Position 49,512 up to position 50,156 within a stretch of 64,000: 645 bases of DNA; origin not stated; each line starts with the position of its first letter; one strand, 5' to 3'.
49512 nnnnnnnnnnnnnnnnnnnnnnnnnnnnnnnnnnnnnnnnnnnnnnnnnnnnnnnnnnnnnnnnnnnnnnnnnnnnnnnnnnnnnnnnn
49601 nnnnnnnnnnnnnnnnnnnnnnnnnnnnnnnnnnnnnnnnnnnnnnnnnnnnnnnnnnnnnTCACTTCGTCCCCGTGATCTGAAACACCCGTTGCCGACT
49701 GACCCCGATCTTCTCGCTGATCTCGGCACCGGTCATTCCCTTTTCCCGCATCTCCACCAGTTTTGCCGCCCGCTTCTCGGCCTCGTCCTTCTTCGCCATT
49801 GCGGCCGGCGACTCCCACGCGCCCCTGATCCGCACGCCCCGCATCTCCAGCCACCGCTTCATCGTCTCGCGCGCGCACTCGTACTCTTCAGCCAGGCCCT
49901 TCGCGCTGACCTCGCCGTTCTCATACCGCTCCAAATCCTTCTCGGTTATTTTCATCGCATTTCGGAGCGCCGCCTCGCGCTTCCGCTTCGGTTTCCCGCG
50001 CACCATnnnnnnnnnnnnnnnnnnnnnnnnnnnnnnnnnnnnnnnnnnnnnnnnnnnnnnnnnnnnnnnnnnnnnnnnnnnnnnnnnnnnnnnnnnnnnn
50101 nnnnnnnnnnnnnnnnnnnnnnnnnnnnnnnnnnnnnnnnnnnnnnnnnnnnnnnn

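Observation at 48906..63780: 15-bp palindrome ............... at nearly every gene junction of a 15-kb early-gene block (17 copies plus decayed copies)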

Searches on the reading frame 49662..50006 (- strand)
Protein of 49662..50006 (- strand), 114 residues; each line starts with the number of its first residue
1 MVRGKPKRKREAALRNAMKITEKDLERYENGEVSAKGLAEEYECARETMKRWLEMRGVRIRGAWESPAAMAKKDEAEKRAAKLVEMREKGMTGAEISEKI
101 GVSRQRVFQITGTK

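Call 35: search_protein_families(library=pfam, max_evalue=0.01, proteins=[window:49662-50006:-])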
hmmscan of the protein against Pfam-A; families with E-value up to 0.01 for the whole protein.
window:49662-50006:- (114 aa): 11 families
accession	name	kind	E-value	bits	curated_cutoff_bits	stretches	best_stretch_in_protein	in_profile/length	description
PF02796.21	HTH_7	-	3.3e-08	34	23.8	1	26-53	16-42/45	Helix-turn-helix domain of resolvase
PF13384.12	HTH_23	-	2.1e-05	24.6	24.6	1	77-110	4-37/50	Homeodomain-like domain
PF08279.18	HTH_11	-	4.1e-05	23.8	25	0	85-105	11-30/55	HTH domain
PF13518.12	HTH_28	-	0.00044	20.7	25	0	82-107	4-29/52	Helix-turn-helix domain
PF01381.28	HTH_3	-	0.00068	20.1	23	0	87-110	5-29/55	Helix-turn-helix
PF04218.19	CENP-B_N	-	0.001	19.1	21.2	0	27-54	18-44/53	CENP-B N-terminal DNA-binding domain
PF04545.22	Sigma70_r4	-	0.001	18.9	24.1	1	86-110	16-40/50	Sigma-70, region 4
PF25213.1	HVO_A0261_N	-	0.0015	18.9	35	0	25-54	17-46/86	HVO_A0261 N-terminal domain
PF13443.12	HTH_26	-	0.0022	18.7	22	0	85-107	5-27/63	Cro/C1-type HTH DNA-binding domain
PF08281.18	Sigma70_r4_2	-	0.0053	16.8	25.7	0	79-107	14-43/54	Sigma-70, region 4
PF00920.27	ILVD_EDD_N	-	0.0084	15.7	27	1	14-96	134-216/316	Dihydroxy-acid/6-phosphogluconate dehydratase N-terminal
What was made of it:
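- The phage protein 49662-50006 has HTH_7 and HTH_23 motifs (call 35).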

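Call 57: search_protein_families(library=ncbifam, max_evalue=0.01, proteins=[window:49662-50006:-])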
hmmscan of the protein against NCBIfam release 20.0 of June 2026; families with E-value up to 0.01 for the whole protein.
window:49662-50006:- (114 aa): 4 families
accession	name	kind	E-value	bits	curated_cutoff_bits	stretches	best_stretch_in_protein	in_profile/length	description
TIGR02937.1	sigma70-ECF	superfamily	0.002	17.8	42.9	0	78-110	120-153/165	sigma-70 family RNA polymerase sigma factor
NF040595.1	HTH_Cbp1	equivalog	0.0049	16.8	140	0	22-110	6-82/135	CRISPR DNA repeat-binding protein Cbp1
NF040785.1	CD3324_fam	subfamily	0.0052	16.9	65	0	71-110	42-81/82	CD3324 family protein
NF009175.0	PRK12523.1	equivalog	0.0088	16.1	271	0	78-109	124-154/172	RNA polymerase sigma factor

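Call 58: search_protein_families(library=phrogs, max_evalue=0.001, proteins=[window:49662-50006:-])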
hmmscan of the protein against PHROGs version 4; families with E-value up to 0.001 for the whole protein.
window:49662-50006:- (114 aa): 12 families
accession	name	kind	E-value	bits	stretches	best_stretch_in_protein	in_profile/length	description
phrog_4151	-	DNA, RNA and nucleotide metabolism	6.9e-07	30.2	0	20-66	9-48/154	DNA binding protein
phrog_686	-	DNA, RNA and nucleotide metabolism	8.3e-07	30.2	1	70-113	27-71/76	HTH DNA binding protein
phrog_3855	-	DNA, RNA and nucleotide metabolism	2.9e-06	28.7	1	41-107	30-96/115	HTH DNA binding protein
phrog_8446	-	DNA, RNA and nucleotide metabolism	7.3e-06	26.8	1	17-109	11-91/211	HNH endonuclease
phrog_664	-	DNA, RNA and nucleotide metabolism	3.1e-05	24.9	1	24-99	93-167/210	DNA binding protein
phrog_645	-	DNA, RNA and nucleotide metabolism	6.6e-05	24.1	1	67-105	14-52/196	Rnase E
phrog_6223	-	transcription regulation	7.3e-05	23.8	1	81-111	8-38/73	transcriptional repressor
phrog_7545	-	DNA, RNA and nucleotide metabolism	0.00016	22.9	0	23-66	8-52/160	HNH endonuclease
phrog_10624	-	unknown function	0.00017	22.1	1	75-109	11-45/165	-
phrog_11457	-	unknown function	0.00041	21.2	0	73-107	10-41/60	-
phrog_3910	-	transcription regulation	0.00065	19.8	0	72-107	66-102/356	transcriptional regulator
phrog_7061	-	DNA, RNA and nucleotide metabolism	0.00094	20.7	1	74-112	28-66/70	HTH DNA binding protein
